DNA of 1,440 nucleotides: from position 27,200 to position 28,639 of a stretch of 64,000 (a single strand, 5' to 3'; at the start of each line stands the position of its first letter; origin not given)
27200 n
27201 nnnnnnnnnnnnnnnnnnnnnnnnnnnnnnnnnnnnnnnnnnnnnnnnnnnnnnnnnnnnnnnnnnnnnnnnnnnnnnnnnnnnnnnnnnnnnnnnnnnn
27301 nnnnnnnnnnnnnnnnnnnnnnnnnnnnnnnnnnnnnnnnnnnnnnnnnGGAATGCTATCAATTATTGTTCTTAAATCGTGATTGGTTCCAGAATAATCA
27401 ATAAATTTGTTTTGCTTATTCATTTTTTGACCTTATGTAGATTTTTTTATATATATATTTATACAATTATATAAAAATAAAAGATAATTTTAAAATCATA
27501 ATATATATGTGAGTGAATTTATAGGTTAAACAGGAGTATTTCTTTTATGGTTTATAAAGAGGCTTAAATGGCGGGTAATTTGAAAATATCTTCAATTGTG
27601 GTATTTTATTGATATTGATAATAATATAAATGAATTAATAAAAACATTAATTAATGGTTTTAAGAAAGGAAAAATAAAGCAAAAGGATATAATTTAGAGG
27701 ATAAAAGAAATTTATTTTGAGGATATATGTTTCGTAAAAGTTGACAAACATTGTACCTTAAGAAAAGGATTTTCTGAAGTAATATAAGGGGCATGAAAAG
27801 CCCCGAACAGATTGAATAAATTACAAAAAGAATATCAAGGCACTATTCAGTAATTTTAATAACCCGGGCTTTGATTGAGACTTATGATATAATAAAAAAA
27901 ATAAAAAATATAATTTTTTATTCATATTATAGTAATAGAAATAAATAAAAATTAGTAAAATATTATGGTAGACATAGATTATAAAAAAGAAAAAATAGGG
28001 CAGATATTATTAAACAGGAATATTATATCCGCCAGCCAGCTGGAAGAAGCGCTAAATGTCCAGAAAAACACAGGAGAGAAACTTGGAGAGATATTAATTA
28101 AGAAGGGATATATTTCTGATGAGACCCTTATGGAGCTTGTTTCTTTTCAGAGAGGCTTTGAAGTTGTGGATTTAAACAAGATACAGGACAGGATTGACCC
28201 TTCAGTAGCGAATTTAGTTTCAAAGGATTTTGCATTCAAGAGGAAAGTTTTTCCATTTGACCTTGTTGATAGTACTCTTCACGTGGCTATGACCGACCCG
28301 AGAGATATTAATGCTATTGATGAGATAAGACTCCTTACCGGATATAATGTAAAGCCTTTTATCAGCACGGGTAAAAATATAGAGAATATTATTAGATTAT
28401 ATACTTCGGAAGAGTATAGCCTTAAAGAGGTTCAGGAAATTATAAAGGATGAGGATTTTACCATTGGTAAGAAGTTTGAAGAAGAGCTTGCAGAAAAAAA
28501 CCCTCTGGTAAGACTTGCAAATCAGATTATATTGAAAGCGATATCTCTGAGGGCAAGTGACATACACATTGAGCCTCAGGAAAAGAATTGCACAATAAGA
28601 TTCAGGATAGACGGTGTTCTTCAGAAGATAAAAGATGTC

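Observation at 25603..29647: Divergent c-di-GMP module: a PAS-GGDEF-HD-GYP enzyme facing an orphan PilB/MshE-type ATPase with two MshEN c-di-GMP-binding motifs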

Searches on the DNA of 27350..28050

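Call 42: search_rna_families(source=window, start=27350, end=28050, threshold=evalue, max_evalue=1)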
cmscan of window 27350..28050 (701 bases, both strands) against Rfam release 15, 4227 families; matches with E-value up to 1: 0.
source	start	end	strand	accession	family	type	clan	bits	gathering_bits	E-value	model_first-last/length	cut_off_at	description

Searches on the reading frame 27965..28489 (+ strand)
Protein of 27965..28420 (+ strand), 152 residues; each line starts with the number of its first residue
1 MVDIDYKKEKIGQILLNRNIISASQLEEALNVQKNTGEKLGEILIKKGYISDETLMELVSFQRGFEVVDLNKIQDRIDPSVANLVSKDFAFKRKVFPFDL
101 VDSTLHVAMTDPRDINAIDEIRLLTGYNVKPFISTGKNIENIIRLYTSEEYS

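Call 12: search_solved_structures(query=window:27965-28420:+, max_evalue=1, show_alignments=5)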
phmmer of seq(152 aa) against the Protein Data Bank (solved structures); distinct sequences matched with E-value up to 1: 19.
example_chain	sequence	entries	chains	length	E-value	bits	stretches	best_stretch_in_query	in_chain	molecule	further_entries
6f8l_G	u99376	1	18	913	1.1e-43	151.6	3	9-146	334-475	Type IV pilus assembly protein PilF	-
5zfr_A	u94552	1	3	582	3e-21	79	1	9-148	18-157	Type IV pilus biogenesis ATPase PilB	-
6olj_C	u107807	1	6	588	1.1e-20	77.1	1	9-146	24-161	Type IV pilus biogenesis ATPase PilB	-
5tsg_B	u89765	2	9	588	1.1e-20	77.1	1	9-146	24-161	Type IV pilus biogenesis ATPase PilB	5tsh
3jc8_Ba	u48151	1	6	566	1.3e-20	76.9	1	10-149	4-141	Type IV-A pilus assembly ATPase PilB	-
5htl_A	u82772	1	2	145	5.5e-17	65.1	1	6-128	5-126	MSHA biogenesis protein MshE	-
6ejf_G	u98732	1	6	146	3e-14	56.3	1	9-143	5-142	Type IV pilus assembly protein PilF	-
8pdk_A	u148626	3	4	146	2.5e-12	50.1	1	7-120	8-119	c-di-GMP binding domain of the ATPase enzyme PilF | ATP-binding motif-containing protein pilF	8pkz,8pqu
6ejf_J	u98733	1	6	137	2.9e-12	49.9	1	8-120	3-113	Type IV pilus assembly protein PilF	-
9g1w_A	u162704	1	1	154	4.5e-12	49.2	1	9-135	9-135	Type IV pilus assembly ATPase PilB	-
8pfa_A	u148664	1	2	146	5.9e-12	48.9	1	7-120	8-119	c-di-GMP binding domain of the ATPase enzyme PilF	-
9gl5_A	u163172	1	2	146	6.6e-12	48.7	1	7-120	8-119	ATP-binding motif-containing protein pilF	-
9glg_A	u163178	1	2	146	6.6e-12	48.7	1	7-120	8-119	ATP-binding motif-containing protein pilF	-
8pe0_A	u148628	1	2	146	1.4e-11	47.6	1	10-120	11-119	c-di-GMP binding domain of the ATPase enzyme PilF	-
2d28_C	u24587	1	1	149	6.3e-05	26.1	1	10-144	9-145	type II secretion ATPase XpsE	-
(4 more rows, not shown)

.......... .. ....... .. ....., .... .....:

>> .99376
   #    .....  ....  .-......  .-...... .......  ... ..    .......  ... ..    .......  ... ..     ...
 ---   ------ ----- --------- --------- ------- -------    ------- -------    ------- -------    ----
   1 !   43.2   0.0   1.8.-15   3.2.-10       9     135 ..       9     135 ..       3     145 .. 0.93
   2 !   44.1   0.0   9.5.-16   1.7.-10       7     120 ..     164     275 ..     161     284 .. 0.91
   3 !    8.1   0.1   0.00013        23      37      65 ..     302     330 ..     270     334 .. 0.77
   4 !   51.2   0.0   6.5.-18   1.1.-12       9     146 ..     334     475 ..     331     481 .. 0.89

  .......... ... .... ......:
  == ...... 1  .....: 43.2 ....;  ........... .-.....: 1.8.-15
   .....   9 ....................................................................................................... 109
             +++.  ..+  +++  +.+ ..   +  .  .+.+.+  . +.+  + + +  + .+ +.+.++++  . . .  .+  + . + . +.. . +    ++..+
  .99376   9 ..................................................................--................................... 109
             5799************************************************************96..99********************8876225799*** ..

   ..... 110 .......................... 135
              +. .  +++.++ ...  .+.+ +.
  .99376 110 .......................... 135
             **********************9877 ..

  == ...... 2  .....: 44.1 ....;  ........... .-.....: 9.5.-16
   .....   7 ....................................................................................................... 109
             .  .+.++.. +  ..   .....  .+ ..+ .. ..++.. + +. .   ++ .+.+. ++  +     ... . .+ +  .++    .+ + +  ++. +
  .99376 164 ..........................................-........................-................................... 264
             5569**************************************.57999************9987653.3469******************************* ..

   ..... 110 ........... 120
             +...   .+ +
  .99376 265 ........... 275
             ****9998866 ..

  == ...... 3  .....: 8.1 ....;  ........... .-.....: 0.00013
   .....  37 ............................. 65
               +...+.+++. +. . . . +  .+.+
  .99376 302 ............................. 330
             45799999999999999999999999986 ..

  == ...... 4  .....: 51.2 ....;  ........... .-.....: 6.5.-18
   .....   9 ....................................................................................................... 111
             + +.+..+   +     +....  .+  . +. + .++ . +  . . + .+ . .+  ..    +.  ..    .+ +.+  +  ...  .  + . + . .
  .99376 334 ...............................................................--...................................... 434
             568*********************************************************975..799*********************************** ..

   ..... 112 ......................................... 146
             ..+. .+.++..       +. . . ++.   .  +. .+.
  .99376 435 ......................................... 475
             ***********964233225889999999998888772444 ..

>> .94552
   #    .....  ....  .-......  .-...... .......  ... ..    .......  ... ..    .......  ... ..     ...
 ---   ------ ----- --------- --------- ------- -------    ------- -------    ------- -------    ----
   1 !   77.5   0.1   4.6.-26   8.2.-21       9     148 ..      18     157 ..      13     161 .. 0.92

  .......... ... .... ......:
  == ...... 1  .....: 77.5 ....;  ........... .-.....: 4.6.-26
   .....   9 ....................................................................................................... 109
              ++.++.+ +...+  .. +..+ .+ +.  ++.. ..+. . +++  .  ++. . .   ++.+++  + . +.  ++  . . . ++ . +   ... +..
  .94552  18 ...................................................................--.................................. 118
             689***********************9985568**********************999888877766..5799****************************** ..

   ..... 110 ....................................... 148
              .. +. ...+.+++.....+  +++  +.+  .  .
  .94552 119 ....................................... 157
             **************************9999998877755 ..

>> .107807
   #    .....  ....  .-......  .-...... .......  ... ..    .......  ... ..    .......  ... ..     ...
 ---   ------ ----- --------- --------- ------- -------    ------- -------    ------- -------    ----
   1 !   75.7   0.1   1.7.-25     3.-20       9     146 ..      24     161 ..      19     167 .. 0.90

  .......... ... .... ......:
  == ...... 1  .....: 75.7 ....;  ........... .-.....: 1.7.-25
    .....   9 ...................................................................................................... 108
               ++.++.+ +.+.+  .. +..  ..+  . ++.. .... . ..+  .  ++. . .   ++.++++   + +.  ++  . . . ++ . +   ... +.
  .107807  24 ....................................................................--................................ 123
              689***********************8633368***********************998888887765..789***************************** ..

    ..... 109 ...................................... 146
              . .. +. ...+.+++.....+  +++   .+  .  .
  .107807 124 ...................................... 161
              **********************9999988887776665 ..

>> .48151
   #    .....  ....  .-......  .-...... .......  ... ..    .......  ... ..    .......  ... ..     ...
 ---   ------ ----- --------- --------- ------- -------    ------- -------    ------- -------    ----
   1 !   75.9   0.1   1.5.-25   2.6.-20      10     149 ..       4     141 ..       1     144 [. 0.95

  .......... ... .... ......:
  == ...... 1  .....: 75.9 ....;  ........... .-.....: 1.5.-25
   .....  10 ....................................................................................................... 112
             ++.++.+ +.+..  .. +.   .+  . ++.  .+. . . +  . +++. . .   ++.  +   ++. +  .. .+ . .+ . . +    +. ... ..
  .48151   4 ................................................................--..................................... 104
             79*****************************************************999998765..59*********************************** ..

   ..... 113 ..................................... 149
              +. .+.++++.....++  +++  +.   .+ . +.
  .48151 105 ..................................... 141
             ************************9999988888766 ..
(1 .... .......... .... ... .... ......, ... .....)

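Call 46: predict_structure(alignment_id=A1)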
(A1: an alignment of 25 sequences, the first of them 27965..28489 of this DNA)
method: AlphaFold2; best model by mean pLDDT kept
length: 175 residues; sequences in the alignment: 25
mean_pLDDT: 77.5   pTM: 0.63
mean pLDDT of the five models: 77.5, 77.3, 76.8, 75.0, 73.9
residues with pLDDT >= 90: 40; 70-90: 97; 50-70: 8; < 50: 30
segments of 3 or more residues with pLDDT < 50: 1-4, 150-175
pLDDT, mean of each block of 10 residues (from residue 1): 54 79 89 88 87 76 81 87 88 93 94 91 95 87 70 41 39 35
secondary structure, 60 per line:
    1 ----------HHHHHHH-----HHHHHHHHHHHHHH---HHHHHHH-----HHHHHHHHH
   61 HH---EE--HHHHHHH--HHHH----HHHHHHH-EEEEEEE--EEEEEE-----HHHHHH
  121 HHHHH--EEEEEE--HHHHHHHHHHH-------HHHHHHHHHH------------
elements in order: H11-17 H23-36 H40-46 H52-62 H70-76 H79-82 H87-93 E95-101 E104-109 H115-125 E128-133 H136-146 H154-163

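Call 50: fold_search(model_id=the predicted structure, library=pdb)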
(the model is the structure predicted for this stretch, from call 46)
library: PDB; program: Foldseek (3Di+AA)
matches with E <= 10: 153; with E <= 0.001: 21
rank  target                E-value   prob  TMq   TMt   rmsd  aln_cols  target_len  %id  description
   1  5htl_B                8.0e-11  1.00  0.53  0.65   5.7       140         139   29  Structure of MshE with cdg (released 2016-10-05)
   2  5htl_A                3.9e-10  1.00  0.54  0.65   5.3       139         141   30  Structure of MshE with cdg (released 2016-10-05)
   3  8pdk_A                1.7e-09  1.00  0.49  0.58   5.4       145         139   28  X-ray structure of the Thermus thermophilus PilF-GSPIIB domain in the c-di-GMP bound state (released 2024-06-26)
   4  8pe0_A                1.7e-09  1.00  0.48  0.56   5.7       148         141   26  X-ray structure of the Thermus thermophilus K167L mutant of the PilF-GSPIIB domain in the c-di-GMP bound state (released 2024-06-26)
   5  9g1w_MODEL_1_A        2.6e-09  1.00  0.49  0.55   9.1       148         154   25  NMR solution structure of the Thermus thermophilus PilF-GSPIIA domain (released 2025-05-21)
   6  9glg_B                3.1e-09  1.00  0.48  0.58   5.5       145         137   27  X-ray structure of the Thermus thermophilus Q218E mutant of the PilF-GSPIIB domain in the c-di-GMP bound state (released 2025-06-25)
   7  8pfa_B                3.7e-09  1.00  0.49  0.59   5.5       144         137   27  X-ray structure of the Thermus thermophilus K167R mutant of the PilF-GSPIIB domain in the c-di-GMP bound state (released 2024-06-26)
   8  9gl5_A                4.4e-09  1.00  0.51  0.62   5.3       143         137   27  X-ray structure of the Thermus thermophilus Q190E mutant of the PilF-GSPIIB domain in the c-di-GMP bound state (released 2025-06-25)
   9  8pfa_A                5.3e-09  1.00  0.49  0.59   5.4       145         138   27  X-ray structure of the Thermus thermophilus K167R mutant of the PilF-GSPIIB domain in the c-di-GMP bound state (released 2024-06-26)
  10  6ejf_G                7.7e-09  1.00  0.50  0.58   6.2       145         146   30  Thermus thermophilus PilF ATPase (apoprotein form) (released 2018-08-01)
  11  8pdk_B                1.2e-08  1.00  0.48  0.58   5.8       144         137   26  X-ray structure of the Thermus thermophilus PilF-GSPIIB domain in the c-di-GMP bound state (released 2024-06-26)
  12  9glg_A                1.4e-08  1.00  0.48  0.57   5.6       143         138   26  X-ray structure of the Thermus thermophilus Q218E mutant of the PilF-GSPIIB domain in the c-di-GMP bound state (released 2025-06-25)
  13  8pkz_MODEL_1_A        2.0e-08  1.00  0.52  0.59   5.4       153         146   27  NMR solution structure of PilF-GSPIIB in the c-di-GMP bound state (released 2024-07-10)
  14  7lkm_B                5.0e-08  1.00  0.53  0.61   5.0       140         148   18  The PilB(N-terminal_P70S mutant)-PilZ complex of the Type IV pilus from Xanthomonas citri (released 2021-08-11)
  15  7lkn_A                8.7e-08  1.00  0.55  0.63   4.9       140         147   18  The PilB(N-terminal_P70S mutant)-PilZ complex (SeMet) (released 2021-08-11)
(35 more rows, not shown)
